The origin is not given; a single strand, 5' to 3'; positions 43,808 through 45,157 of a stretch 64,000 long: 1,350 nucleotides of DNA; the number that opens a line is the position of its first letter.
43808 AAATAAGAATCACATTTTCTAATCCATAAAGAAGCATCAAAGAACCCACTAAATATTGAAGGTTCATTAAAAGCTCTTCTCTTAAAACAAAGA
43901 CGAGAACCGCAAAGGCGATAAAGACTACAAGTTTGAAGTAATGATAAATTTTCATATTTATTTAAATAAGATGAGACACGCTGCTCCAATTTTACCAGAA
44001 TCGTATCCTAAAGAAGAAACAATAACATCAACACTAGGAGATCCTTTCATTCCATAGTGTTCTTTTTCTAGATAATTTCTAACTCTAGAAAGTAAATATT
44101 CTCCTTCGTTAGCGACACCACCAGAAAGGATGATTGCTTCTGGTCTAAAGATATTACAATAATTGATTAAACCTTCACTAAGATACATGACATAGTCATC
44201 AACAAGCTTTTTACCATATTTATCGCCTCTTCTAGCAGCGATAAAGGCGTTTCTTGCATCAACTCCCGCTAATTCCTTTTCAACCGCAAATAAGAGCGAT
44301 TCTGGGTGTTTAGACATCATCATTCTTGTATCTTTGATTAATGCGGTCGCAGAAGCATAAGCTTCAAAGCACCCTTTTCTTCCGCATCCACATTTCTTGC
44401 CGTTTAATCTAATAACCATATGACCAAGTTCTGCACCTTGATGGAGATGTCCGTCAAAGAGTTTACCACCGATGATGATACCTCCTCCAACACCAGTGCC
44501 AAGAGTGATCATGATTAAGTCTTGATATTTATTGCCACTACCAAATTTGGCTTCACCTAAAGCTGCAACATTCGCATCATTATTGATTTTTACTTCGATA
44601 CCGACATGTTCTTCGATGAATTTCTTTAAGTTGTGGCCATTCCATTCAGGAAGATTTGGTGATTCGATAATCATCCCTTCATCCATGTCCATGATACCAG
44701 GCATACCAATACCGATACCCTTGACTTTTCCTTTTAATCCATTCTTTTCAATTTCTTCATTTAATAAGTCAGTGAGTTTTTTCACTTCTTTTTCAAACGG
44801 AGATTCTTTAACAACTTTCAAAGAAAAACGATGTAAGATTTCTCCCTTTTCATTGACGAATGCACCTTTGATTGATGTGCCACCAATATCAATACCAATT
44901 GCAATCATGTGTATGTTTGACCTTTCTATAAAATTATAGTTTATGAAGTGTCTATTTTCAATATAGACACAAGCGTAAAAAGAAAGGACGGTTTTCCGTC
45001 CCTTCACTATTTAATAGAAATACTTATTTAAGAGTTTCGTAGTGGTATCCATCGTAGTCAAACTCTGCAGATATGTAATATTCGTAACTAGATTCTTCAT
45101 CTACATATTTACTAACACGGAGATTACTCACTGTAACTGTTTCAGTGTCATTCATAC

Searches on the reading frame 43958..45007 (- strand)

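Call 10: search_protein_families(library=pfam, proteins=[window:43958-45007:-], max_evalue=0.001)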
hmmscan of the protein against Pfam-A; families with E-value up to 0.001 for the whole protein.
window:43958-45007:- (349 aa): 2 families
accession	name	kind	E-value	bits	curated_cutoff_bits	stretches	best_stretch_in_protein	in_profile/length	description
PF00480.26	ROK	-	1.6e-68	231.8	22.9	1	37-346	2-291/294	ROK family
PF01869.26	BcrAD_BadFG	-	8e-09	35.8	31.5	1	37-110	1-77/271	BadF/BadG/BcrA/BcrD ATPase family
